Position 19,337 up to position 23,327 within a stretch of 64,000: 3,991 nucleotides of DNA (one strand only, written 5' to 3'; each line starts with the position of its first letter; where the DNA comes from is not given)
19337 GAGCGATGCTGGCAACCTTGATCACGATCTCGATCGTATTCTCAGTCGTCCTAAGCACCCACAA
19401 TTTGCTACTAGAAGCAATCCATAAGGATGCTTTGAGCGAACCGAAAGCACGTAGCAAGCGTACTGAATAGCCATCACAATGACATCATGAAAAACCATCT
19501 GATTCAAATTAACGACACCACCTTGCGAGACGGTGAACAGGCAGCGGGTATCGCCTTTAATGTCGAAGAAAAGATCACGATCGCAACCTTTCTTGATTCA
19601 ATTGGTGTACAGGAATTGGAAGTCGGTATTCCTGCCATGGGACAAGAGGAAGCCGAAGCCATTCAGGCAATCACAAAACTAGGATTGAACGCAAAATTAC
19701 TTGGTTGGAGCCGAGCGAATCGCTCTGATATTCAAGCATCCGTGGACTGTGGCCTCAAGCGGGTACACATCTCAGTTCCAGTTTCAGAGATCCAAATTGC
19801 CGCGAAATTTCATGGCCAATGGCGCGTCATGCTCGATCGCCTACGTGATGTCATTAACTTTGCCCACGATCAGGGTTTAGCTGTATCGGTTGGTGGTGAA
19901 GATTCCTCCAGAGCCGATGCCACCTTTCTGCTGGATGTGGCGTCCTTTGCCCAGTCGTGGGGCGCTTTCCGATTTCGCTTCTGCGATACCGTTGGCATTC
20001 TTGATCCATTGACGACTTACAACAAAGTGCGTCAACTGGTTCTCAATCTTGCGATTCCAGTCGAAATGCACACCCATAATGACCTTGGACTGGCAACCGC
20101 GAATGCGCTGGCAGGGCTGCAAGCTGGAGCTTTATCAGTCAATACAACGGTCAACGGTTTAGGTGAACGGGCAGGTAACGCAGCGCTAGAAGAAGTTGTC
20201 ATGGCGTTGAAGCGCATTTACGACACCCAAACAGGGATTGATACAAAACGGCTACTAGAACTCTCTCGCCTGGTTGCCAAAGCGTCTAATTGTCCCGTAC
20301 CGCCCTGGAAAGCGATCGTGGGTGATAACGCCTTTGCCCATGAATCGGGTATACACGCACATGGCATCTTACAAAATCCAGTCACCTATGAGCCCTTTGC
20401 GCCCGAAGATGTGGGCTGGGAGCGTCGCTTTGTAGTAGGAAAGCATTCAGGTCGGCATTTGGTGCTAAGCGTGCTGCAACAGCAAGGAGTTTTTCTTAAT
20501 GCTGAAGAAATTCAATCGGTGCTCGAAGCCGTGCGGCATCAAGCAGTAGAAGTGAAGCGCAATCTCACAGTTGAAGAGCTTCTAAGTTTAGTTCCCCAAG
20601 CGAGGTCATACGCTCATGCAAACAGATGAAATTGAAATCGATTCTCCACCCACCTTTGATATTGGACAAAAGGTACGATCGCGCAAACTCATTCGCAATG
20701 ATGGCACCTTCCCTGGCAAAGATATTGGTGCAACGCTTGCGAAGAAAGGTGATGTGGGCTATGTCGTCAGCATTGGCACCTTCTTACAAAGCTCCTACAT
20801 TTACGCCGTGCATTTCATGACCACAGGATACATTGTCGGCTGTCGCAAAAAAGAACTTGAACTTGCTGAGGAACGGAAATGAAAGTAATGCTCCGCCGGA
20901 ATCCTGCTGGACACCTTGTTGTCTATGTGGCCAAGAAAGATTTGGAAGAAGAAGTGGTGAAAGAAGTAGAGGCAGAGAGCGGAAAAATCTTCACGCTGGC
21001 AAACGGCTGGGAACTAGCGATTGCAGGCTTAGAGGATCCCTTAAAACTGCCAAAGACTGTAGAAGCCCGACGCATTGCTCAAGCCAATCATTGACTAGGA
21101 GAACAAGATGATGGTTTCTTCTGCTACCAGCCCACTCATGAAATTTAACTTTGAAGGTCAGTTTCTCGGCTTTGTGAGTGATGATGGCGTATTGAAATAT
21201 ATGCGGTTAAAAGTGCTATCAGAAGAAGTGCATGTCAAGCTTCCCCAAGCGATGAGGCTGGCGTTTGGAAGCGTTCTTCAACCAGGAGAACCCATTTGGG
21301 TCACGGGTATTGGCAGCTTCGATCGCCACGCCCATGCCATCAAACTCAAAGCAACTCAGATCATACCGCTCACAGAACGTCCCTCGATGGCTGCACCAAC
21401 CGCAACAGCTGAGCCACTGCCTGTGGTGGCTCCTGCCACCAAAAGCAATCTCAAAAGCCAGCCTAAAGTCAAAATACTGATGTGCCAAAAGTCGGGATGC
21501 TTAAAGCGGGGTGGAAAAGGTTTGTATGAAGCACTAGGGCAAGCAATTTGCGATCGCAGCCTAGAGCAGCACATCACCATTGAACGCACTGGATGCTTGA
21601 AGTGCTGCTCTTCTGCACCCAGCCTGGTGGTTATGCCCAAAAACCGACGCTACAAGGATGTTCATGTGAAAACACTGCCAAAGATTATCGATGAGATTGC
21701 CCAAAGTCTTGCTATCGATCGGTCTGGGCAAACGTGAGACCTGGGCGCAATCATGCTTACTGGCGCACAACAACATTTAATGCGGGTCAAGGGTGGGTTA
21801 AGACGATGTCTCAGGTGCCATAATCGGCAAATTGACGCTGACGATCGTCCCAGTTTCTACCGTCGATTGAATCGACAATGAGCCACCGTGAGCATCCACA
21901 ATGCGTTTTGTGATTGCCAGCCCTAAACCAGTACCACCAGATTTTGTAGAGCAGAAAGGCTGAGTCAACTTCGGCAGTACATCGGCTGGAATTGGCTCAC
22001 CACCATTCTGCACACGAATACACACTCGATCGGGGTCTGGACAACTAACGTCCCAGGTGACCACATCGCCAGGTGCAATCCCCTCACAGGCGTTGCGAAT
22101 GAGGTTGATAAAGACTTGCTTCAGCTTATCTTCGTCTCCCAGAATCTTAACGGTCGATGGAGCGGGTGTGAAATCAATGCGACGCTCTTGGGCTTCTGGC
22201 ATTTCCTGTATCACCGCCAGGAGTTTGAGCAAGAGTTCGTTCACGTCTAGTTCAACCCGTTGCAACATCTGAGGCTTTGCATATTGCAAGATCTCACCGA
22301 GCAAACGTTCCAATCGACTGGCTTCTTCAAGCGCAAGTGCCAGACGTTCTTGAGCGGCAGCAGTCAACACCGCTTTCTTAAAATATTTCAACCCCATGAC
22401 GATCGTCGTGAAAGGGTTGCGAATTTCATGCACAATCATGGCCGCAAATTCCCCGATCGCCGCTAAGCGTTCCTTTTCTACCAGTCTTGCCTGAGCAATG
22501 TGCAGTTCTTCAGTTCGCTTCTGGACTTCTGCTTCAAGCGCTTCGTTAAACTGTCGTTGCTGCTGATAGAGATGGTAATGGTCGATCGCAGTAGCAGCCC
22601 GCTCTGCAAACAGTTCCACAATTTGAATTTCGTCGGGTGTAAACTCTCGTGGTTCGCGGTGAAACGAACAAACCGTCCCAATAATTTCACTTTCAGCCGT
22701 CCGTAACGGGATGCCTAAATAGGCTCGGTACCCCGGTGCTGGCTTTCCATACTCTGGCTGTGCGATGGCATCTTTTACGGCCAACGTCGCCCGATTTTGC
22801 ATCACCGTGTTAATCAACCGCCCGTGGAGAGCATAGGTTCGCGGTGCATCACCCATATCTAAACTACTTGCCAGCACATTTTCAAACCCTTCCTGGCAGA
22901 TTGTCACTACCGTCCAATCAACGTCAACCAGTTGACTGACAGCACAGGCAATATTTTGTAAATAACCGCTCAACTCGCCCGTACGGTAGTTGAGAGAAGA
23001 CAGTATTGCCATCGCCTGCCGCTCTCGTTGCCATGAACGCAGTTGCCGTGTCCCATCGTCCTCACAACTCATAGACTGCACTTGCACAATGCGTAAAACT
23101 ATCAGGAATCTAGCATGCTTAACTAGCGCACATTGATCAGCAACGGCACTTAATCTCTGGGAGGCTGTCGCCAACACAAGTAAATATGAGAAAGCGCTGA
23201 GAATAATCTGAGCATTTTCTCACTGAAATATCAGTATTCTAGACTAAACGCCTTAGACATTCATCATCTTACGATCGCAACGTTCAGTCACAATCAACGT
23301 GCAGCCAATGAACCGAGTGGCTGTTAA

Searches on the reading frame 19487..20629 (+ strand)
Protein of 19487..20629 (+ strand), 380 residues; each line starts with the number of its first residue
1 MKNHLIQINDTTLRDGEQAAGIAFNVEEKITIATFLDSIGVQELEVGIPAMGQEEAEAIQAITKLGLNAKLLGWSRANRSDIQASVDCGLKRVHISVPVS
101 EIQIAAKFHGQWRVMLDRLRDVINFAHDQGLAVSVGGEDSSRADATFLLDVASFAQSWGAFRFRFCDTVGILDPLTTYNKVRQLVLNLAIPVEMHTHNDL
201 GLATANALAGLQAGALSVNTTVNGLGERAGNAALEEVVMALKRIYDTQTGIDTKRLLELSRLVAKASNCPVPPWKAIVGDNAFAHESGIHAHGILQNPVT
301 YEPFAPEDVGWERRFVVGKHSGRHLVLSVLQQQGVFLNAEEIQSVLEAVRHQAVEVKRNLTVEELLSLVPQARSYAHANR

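Call 5: search_protein_families(library=ncbifam, proteins=[window:19487-20629:+])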
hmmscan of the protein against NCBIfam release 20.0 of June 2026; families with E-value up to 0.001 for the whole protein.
window:19487-20629:+ (380 aa): 29 families (the best 25 are shown)
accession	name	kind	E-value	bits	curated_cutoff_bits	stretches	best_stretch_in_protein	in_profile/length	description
TIGR02660.1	nifV_homocitr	equivalog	4.7e-161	536.1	462.9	1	6-368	2-364/365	homocitrate synthase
NF002085.0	PRK00915.1-2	subfamily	2.3e-122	409.3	517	1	4-369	12-376/504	2-isopropylmalate synthase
TIGR02090.1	LEU1_arch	subfamily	3.1e-120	401.6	484.75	1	6-356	1-351/363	isopropylmalate/citramalate/homocitrate synthases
NF041069.1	IPMS_Sufob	equivalog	7e-110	367.8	600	1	6-365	1-361/371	isopropylmalate synthase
NF002086.0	PRK00915.1-3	equivalog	2.2e-95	320.1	532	1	3-372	4-384/516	2-isopropylmalate synthase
TIGR02146.1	LysS_fung_arch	equivalog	7.9e-91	304.8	413.55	1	9-350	2-343/344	homocitrate synthase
NF002087.0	PRK00915.1-4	equivalog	2.6e-87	293.5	729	1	5-373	6-386/516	2-isopropylmalate synthase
TIGR00973.1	leuA_bact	equivalog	1.9e-86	290.5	598.7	1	6-371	2-378/494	2-isopropylmalate synthase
NF002088.0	PRK00915.1-5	equivalog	2.4e-85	287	697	1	6-374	4-383/514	2-isopropylmalate synthase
NF002084.0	PRK00915.1-1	equivalog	3.5e-69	233.7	748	1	5-344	4-355/523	2-isopropylmalate synthase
TIGR00977.1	citramal_synth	equivalog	7.1e-51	173.1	450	1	6-347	2-360/526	citramalate synthase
NF042434.1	IPMS_Lepto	equivalog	9e-50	169.7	500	1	2-353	2-370/374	2-isopropylmalate synthase LeuA2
NF042433.1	CitmalDyn_Leptosp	equivalog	3.7e-47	161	950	1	4-364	6-375/514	(R)-citramalate synthase CimA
NF006049.0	PRK08195.1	subfamily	2.9e-27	95.6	229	1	3-263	5-266/344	4-hyroxy-2-oxovalerate/4-hydroxy-2-oxopentanoic acid aldolase,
TIGR03217.1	4OH_2_O_val_ald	equivalog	8.4e-25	87.6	286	1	6-260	3-258/334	4-hydroxy-2-oxovalerate aldolase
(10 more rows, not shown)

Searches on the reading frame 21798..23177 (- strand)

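Call 32: search_protein_families(library=ncbifam, max_evalue=1e-10, proteins=[window:21798-23177:-])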
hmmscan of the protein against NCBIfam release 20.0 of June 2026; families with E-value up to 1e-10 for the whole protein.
window:21798-23177:- (459 aa): 58 families (the best 25 are shown)
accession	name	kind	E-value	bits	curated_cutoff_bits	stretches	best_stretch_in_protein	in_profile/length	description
NF008468.0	PRK11360.1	equivalog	2.3e-53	181.5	646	1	227-456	382-612/616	two-component system sensor histidine kinase AtoS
NF007688.0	PRK10364.1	equivalog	1.3e-45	156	479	1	228-454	227-453/460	two-component system sensor histidine kinase ZraS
NF052574.1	HisKinEspCMyxo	equivalog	1.9e-34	119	1200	1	228-454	404-639/785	serine histidine kinase EspC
NF010411.0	PRK13837.1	equivalog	2.3e-33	115.2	647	1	216-456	425-679/828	two-component system VirA-like sensor kinase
NF053867.1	SprKinKinDBac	equivalog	5e-33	114.3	775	1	234-453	279-498/500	sporulation kinase KinD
TIGR02966.1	phoR_proteo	equivalog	4e-30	105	334.2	1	205-449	76-332/333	phosphate regulon sensor histidine kinase PhoR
TIGR02956.1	TMAO_torS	equivalog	8.7e-29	100.2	676.5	1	195-454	406-684/967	TMAO reductase system sensor histidine kinase/response regulator TorS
NF046044.1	PnpS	equivalog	2.7e-28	99.1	400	1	227-451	160-390/390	two-component system histidine kinase PnpS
NF033091.0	HK_VanS_ACDEFG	equivalog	1.9e-26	92.9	400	1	213-451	41-293/293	vancomycin resistance histidine kinase VanS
NF041777.1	sens_FixL_Rhizob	equivalog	7.6e-25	87.5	850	1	217-453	238-482/485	sensor protein FixL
NF033092.0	HK_WalK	equivalog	5.6e-24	84.7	725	1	242-452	373-594/594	cell wall metabolism sensor histidine kinase WalK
NF038348.1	T2SS_HK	subfamily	1.3e-23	83.3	450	1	348-452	468-573/574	histidine kinase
NF008312.0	PRK11100.1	equivalog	2.4e-23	82.7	356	1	207-452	225-474/477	two-component system sensor histidine kinase CreC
TIGR02916.1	PEP_his_kin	equivalog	3.5e-23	82.1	300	1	228-451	462-679/679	XrtA/PEP-CTERM system histidine kinase PrsK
NF047794.1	HisKinPtgB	equivalog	4.3e-23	81.5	1000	1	205-446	403-649/656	two-component system sensor histidine kinase PgtB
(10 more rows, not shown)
